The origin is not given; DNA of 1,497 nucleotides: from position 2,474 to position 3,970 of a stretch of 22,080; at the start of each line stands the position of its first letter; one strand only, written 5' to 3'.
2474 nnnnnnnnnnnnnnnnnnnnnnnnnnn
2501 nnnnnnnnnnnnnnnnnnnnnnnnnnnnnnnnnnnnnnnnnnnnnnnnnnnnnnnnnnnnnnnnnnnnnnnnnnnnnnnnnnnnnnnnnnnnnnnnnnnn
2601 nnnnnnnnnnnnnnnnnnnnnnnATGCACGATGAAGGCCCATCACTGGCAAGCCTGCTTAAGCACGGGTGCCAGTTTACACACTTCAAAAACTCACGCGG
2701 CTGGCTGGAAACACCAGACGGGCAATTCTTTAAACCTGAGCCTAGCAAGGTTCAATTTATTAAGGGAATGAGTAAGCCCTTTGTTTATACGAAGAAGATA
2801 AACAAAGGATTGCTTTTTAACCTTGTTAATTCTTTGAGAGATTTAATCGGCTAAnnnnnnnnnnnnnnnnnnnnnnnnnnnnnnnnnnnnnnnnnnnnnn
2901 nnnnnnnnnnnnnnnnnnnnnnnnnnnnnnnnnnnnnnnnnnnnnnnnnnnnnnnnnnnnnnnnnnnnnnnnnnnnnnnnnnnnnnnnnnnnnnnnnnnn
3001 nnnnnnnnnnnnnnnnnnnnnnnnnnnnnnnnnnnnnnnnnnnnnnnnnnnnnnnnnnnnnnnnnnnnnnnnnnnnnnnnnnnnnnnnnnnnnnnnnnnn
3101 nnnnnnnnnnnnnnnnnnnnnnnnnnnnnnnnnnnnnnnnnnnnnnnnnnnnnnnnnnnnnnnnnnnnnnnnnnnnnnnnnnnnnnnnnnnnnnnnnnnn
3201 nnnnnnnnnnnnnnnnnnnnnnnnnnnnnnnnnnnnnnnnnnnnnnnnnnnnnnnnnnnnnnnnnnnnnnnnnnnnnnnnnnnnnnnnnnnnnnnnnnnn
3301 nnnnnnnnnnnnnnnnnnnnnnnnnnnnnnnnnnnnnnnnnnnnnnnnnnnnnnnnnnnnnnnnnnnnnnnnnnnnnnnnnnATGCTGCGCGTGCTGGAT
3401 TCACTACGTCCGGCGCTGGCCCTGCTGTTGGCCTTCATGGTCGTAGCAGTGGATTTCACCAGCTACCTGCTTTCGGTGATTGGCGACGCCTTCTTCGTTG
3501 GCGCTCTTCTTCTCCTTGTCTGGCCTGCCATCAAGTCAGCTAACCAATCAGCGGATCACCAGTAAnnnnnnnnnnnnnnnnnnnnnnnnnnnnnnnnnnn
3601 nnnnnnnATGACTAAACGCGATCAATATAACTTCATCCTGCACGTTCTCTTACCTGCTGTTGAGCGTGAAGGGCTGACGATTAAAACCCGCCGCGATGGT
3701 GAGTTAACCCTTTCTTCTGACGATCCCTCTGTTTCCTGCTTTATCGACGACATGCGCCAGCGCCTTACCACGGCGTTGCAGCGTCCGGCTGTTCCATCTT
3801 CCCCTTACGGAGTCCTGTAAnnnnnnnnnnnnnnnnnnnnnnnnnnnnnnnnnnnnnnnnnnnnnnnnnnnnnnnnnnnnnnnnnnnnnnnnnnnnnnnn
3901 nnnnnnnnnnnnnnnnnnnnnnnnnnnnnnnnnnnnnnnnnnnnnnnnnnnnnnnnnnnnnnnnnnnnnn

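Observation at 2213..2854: AT-rich island with three overlapping small ORFs directly downstream of cox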

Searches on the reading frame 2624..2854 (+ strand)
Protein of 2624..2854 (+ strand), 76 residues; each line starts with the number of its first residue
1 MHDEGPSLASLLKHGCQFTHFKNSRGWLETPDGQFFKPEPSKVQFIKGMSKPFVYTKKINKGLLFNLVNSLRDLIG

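Call 7: search_protein_families(library=phrogs, proteins=[window:2624-2854:+], max_evalue=0.01)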
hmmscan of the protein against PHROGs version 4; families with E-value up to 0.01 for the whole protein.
window:2624-2854:+ (76 aa): 1 family
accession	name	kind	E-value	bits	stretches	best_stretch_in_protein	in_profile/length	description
phrog_816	-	moron, auxiliary metabolic gene and host takeover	1.3e-20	74.1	1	1-69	1-62/66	cell division inhibitor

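Call 8: search_protein_families(library=pfam, proteins=[window:2624-2854:+], max_evalue=0.01)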
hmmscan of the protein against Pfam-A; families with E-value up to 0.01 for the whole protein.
window:2624-2854:+ (76 aa): 1 family
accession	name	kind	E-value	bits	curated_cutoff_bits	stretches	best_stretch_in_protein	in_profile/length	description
PF10893.13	Phage_186_Fil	-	8.7e-22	77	25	1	6-63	2-52/56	Bacteriophage 186, Fil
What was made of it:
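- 2624..2854 (+): ORF3, 76 aa, a Fil-family cell-division inhibitor. It overlaps ORF2 by 11 nt, and AAGGGGG lies 6 nt upstream of its ATG. PF10893 at 77 bits (cut-off 25) and phrog_816 'cell division inhibitor' at E 1.3e-20 (calls 7, 8).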

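Call 9: search_protein_families(library=ncbifam, proteins=[window:2624-2854:+], max_evalue=0.01)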
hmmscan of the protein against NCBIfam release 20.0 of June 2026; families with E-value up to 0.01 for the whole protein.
window:2624-2854:+ (76 aa): 0 families

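Call 15: search_dna_similar(collection=phages, query=window:2624-2851:+, mode=protein, max_rows=40, max_evalue=0.001, rows=spread)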
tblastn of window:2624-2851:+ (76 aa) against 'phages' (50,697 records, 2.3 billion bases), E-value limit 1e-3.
Records with a match: 10; places in all: 10; records where one place covers at least 80% of the query: 6.
Best place of each record, by identity: 60-80% 6; <60% 4.
By first word of the organism name: Salmonella 8; Enterobacter 2.
By host as written in the record: Salmonella sp. 4; Enterobacter cloacae 2; Salmonella enterica subsp. salamae 241/01 II 2; Salmonella enterica subsp. salamae 200/01 II 2.
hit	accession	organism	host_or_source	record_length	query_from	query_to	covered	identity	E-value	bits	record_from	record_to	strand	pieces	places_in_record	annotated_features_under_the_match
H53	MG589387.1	Enterobacter phage phiT5282H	Enterobacter cloacae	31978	1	75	99%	77.3%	2e-34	127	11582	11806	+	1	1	hypothetical protein (x2)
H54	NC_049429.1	Enterobacter phage phiT5282H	Enterobacter cloacae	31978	1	75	99%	77.3%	2e-34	127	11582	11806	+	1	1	cell division inhibitor | DUF4761 family protein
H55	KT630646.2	Salmonella phage SEN5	Salmonella enterica subsp. salamae ...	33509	1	75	99%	74.7%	4e-33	124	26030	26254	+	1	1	hypothetical protein (x2)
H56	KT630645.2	Salmonella phage SEN4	Salmonella enterica subsp. salamae ...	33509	1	75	99%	74.7%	4e-33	124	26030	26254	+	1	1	hypothetical protein (x2)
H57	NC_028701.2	Salmonella phage SEN5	Salmonella enterica subsp. salamae ...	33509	1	75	99%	74.7%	4e-33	124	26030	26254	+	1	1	cell division inhibitor | DUF4761 family protein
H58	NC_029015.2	Salmonella phage SEN4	Salmonella enterica subsp. salamae ...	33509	1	75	99%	74.7%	4e-33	124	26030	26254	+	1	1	cell division inhibitor | DUF4761 family protein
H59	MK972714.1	Salmonella phage SW3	Salmonella sp.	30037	6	54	64%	59.2%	2e-13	68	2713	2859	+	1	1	hypothetical protein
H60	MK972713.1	Salmonella phage SW5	Salmonella sp.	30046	6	54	64%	59.2%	2e-13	68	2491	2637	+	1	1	hypothetical protein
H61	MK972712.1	Salmonella phage SI7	Salmonella sp.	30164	6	54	64%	59.2%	2e-13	68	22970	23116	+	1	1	hypothetical protein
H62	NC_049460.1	Salmonella phage SI7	Salmonella sp.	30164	6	54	64%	59.2%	2e-13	68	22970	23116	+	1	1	cell division inhibitor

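Call 18: get_annotated_region(hit=H62, flank=3000)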
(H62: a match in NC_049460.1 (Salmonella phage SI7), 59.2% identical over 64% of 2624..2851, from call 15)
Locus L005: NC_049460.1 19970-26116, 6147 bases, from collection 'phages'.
description: Salmonella phage SI7, complete genome.
organism: Salmonella phage SI7 (NCBI taxid 2592212)
taxonomy: Viruses; Duplodnaviria; Heunggongvirae; Uroviricota; Caudoviricetes; Peduoviridae; Irrigatiovirus; Irrigatiovirus SI7
host: Salmonella sp.; source: irrigation water; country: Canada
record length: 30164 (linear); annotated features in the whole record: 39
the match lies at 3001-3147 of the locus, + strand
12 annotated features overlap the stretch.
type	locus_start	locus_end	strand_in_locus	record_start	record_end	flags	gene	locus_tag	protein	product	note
CDS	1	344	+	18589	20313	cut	-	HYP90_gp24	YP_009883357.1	baseplate protein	-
CDS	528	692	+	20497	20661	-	-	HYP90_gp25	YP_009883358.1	hypothetical protein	-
CDS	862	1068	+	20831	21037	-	-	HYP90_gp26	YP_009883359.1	hypothetical protein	-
CDS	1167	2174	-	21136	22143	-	-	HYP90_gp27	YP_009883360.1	integrase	-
CDS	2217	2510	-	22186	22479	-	-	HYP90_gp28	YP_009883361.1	transcriptional regulator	-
CDS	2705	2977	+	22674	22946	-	-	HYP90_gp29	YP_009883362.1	Cox-like excisionase and repressor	-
CDS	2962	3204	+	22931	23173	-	-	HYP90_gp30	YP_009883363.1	cell division inhibitor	-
CDS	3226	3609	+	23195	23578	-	-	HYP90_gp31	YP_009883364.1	hypothetical protein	-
CDS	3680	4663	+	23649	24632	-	-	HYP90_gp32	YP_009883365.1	DNA methyltransferase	-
CDS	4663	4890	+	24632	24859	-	-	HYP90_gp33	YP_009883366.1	hypothetical protein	-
CDS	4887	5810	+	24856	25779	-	-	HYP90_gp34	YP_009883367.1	DNA methyltransferase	-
CDS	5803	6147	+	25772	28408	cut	-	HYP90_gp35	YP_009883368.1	nicking at origin of replication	-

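Call 24: search_protein_families(library=phrogs, proteins=[L005:3226-3606:+], max_evalue=0.01)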
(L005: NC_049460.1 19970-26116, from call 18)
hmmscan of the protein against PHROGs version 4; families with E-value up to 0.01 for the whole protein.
L005:3226-3606:+ (127 aa): 2 families
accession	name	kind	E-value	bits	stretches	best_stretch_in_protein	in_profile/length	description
phrog_7428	-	unknown function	1e-81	272.2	1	1-127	3-129/129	-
phrog_17301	-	unknown function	0.0015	19.7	1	7-102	26-115/124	-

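Call 65: search_protein_families(library=pfam, proteins=[window:2624-2851:+], max_evalue=10)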
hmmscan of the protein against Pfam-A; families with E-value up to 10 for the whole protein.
window:2624-2851:+ (76 aa): 1 family
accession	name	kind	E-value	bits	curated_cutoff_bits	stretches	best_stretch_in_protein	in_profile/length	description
PF10893.13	Phage_186_Fil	-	8.7e-22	77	25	1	6-63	2-52/56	Bacteriophage 186, Fil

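Call 67: search_solved_structures(query=A4, max_evalue=1)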
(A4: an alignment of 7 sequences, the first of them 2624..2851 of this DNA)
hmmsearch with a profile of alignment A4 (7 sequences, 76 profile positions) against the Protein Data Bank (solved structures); distinct sequences matched with E-value up to 1: 0.

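Call 73: search_protein_families(library=padloc, proteins=[window:2624-2851:+], max_evalue=0.1)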
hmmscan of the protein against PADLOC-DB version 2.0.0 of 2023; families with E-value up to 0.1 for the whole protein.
window:2624-2851:+ (76 aa): 0 families

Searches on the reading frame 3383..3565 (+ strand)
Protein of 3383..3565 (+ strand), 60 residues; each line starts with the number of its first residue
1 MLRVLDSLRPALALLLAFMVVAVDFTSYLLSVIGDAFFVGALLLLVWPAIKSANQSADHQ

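Call 7: search_protein_families(library=phrogs, proteins=[window:3383-3565:+], max_evalue=0.01)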
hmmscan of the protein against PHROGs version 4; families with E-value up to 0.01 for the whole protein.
window:3383-3565:+ (60 aa): 1 family
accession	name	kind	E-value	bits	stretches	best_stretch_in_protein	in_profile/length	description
phrog_1470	-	moron, auxiliary metabolic gene and host takeover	2e-19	70.1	1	6-54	3-51/54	TciB-like inhibition of cell division or resistance to colicin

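Call 8: search_protein_families(library=pfam, proteins=[window:3383-3565:+], max_evalue=0.01)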
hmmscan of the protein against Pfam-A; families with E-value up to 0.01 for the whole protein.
window:3383-3565:+ (60 aa): 1 family
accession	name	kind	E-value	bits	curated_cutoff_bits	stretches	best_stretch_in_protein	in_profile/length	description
PF13064.11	DUF3927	-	3e-07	30.8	25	1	12-54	6-50/53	Protein of unknown function (DUF3927)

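Call 9: search_protein_families(library=ncbifam, proteins=[window:3383-3565:+], max_evalue=0.01)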
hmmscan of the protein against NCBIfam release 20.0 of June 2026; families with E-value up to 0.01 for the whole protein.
window:3383-3565:+ (60 aa): 0 families

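Call 73: search_protein_families(library=padloc, proteins=[window:3383-3562:+], max_evalue=0.1)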
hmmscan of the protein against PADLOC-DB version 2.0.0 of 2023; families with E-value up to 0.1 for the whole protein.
window:3383-3562:+ (60 aa): 0 families

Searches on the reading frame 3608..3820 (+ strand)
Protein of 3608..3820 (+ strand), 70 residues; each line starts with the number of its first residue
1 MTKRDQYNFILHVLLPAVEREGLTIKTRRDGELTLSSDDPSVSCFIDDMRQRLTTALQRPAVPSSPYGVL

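Call 7: search_protein_families(library=phrogs, proteins=[window:3608-3820:+], max_evalue=0.01)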
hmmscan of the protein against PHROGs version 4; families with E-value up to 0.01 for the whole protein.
window:3608-3820:+ (70 aa): 1 family
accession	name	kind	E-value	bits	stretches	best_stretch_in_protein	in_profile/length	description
phrog_21140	-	unknown function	4.2e-43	146.2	1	1-70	1-70/70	-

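Call 8: search_protein_families(library=pfam, proteins=[window:3608-3820:+], max_evalue=0.01)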
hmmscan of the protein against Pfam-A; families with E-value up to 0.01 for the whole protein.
window:3608-3820:+ (70 aa): 0 families

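Call 9: search_protein_families(library=ncbifam, proteins=[window:3608-3820:+], max_evalue=0.01)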
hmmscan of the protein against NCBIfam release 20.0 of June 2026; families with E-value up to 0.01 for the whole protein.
window:3608-3820:+ (70 aa): 0 families

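Call 73: search_protein_families(library=padloc, proteins=[window:3608-3817:+], max_evalue=0.1)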
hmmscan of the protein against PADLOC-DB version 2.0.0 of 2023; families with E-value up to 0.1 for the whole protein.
window:3608-3817:+ (70 aa): 0 families
